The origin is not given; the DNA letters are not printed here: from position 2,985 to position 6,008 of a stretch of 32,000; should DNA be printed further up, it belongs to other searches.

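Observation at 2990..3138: Valine-codon-rich leader mini-ORF with nested pairings directly upstream of valyl-tRNA synthetase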

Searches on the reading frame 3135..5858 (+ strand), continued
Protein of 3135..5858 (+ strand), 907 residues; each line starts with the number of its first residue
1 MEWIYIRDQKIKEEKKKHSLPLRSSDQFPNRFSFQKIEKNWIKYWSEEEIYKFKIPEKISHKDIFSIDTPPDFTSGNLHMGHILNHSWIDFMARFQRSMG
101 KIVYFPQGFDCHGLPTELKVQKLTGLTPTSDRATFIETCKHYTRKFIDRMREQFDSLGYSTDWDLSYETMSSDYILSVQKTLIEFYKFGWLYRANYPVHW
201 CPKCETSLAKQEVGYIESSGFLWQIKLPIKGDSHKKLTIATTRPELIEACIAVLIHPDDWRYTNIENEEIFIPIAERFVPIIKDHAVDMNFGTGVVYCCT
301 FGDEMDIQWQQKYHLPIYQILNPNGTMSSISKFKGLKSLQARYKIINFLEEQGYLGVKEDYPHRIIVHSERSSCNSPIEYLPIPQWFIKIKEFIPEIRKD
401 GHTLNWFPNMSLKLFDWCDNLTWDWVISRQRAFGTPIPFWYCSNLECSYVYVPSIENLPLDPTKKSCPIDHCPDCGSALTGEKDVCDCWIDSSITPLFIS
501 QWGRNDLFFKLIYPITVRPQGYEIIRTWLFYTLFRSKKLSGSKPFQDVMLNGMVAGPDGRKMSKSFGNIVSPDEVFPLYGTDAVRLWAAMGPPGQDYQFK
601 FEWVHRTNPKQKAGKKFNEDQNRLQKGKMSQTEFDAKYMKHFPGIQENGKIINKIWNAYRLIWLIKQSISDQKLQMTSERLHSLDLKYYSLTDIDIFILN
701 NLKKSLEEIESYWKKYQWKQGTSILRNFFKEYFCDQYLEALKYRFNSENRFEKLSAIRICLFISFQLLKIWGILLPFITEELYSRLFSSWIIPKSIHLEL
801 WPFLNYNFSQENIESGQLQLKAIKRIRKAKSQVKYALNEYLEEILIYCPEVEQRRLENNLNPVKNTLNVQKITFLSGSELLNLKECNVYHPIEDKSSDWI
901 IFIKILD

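Call 54: find_homologous_proteins(query=L005:1-2670:+)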
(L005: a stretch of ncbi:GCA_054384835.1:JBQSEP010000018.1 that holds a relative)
Query L005:1-2670:+ (890 aa): 8000 proteins with E <= 0.001 among 8000 candidates; the best 120 are listed.
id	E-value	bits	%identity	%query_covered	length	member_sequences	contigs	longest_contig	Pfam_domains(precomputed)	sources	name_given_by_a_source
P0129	0.0e+0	2119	100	100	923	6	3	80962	PF09334.18,PF08264.20,PF13603.13,PF00133.29,PF10458.15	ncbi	ncbi:MAG: valine--tRNA ligase [Promethearchaeota archaeon]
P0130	0.0e+0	1708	78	100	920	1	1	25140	PF09334.18,PF08264.20,PF13603.13,PF00133.29,PF10458.15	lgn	-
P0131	0.0e+0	1646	75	100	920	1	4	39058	PF09334.18,PF08264.20,PF13603.13,PF00133.29,PF10458.15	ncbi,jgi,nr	ncbi:MAG: valine--tRNA ligase [Promethearchaeia archaeon]|nr:MAG: valine--tRNA ligase [Candidatus Lo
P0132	0.0e+0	1619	75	100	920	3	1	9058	PF09334.18,PF08264.20,PF13603.13,PF00133.29,PF10458.15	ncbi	ncbi:valine--tRNA ligase [Candidatus Harpocratesius sp.]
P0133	0.0e+0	1499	69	100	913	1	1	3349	PF09334.18,PF08264.20,PF13603.13,PF00133.29,PF10458.15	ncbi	-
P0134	0.0e+0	1484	67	100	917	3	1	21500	PF09334.18,PF08264.20,PF13603.13,PF00133.29,PF10458.15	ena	-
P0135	0.0e+0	1477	67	100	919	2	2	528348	PF09334.18,PF08264.20,PF13603.13,PF00133.29,PF10458.15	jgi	jgi:valyl-tRNA synthetase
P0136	0.0e+0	1444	66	100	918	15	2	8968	PF09334.18,PF08264.20,PF13603.13,PF00133.29,PF10458.15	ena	-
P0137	0.0e+0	1418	66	100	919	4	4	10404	PF09334.18,PF08264.20,PF13603.13,PF00133.29,PF10458.15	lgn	-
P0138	0.0e+0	1415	64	100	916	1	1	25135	PF09334.18,PF08264.20,PF13603.13,PF00133.29,PF10458.15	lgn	-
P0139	0.0e+0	1414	65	100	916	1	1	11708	PF09334.18,PF08264.20,PF13603.13,PF00133.29,PF10458.15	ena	-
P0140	0.0e+0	1412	65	100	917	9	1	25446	PF09334.18,PF08264.20,PF13603.13,PF00133.29,PF10458.15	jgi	jgi:valyl-tRNA synthetase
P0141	0.0e+0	1411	65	100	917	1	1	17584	PF09334.18,PF08264.20,PF13603.13,PF00133.29,PF10458.15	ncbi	-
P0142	0.0e+0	1406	64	100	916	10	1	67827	PF09334.18,PF08264.20,PF13603.13,PF00133.29,PF10458.15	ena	-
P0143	0.0e+0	1405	63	100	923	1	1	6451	PF09334.18,PF08264.20,PF13603.13,PF00133.29,PF10458.15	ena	-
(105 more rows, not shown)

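Call 55: find_encoding_contigs(protein=P0131, flank=4500, max_places=4)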
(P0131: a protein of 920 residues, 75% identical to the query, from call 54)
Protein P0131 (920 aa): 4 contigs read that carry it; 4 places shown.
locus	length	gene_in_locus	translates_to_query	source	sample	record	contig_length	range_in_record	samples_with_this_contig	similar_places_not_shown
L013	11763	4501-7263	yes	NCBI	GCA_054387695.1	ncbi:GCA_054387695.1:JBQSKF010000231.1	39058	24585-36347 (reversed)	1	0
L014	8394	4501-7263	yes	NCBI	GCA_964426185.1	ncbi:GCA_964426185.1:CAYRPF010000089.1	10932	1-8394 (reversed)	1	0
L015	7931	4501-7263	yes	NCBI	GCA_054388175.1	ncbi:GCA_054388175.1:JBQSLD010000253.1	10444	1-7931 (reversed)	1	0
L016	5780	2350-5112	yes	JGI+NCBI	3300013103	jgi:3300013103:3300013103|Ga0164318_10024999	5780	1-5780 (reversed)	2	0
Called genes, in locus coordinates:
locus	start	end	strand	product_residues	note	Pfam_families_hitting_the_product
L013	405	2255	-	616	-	PF13522:GATase_6, PF13537:GATase_7, PF01380:SIS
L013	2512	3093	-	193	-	PF06271:RDD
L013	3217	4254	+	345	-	PF22082:TtuA_LIM_N, PF01171:ATP_bind_3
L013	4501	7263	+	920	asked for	PF00133:tRNA-synt_1, PF09334:tRNA-synt_1g, PF13603:tRNA-synt_1_2, PF08264:Anticodon_1, PF10458:Val_tRNA-synt_C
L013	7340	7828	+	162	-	PF02870:Methyltransf_1N, PF01035:DNA_binding_1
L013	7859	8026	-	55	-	-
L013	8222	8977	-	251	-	-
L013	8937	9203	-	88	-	-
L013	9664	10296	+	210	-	-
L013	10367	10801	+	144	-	-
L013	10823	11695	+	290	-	-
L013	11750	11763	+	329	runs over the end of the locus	PF01887:SAM_HAT_N, PF20257:SAM_HAT_C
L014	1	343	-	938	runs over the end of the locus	PF00133:tRNA-synt_1, PF01406:tRNA-synt_1e (faint), PF09334:tRNA-synt_1g, PF13603:tRNA-synt_1_2, PF00133:tRNA-synt_1, PF08264:Anticodon_1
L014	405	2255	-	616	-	PF13522:GATase_6, PF13537:GATase_7, PF01380:SIS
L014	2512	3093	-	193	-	PF06271:RDD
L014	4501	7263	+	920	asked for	PF00133:tRNA-synt_1, PF09334:tRNA-synt_1g, PF13603:tRNA-synt_1_2, PF08264:Anticodon_1, PF10458:Val_tRNA-synt_C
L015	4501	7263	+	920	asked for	PF00133:tRNA-synt_1, PF09334:tRNA-synt_1g, PF13603:tRNA-synt_1_2, PF08264:Anticodon_1, PF10458:Val_tRNA-synt_C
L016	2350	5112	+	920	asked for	PF00133:tRNA-synt_1, PF09334:tRNA-synt_1g, PF13603:tRNA-synt_1_2, PF08264:Anticodon_1, PF10458:Val_tRNA-synt_C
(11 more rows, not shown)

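Call 56: find_encoding_contigs(protein=P0132, flank=4500, max_places=3)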
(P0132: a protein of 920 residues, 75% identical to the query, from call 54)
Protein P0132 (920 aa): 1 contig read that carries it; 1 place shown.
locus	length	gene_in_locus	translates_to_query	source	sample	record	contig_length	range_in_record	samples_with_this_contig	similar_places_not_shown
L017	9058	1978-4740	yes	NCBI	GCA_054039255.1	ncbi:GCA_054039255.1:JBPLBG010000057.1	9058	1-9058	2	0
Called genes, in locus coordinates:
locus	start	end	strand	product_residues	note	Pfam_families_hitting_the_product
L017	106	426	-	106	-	-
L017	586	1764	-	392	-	PF07690:MFS_1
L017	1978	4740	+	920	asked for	PF00133:tRNA-synt_1, PF09334:tRNA-synt_1g, PF13603:tRNA-synt_1_2, PF08264:Anticodon_1, PF10458:Val_tRNA-synt_C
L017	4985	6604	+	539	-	-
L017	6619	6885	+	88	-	-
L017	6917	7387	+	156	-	PF02870:Methyltransf_1N (weak), PF01035:DNA_binding_1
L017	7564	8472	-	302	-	-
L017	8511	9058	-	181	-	?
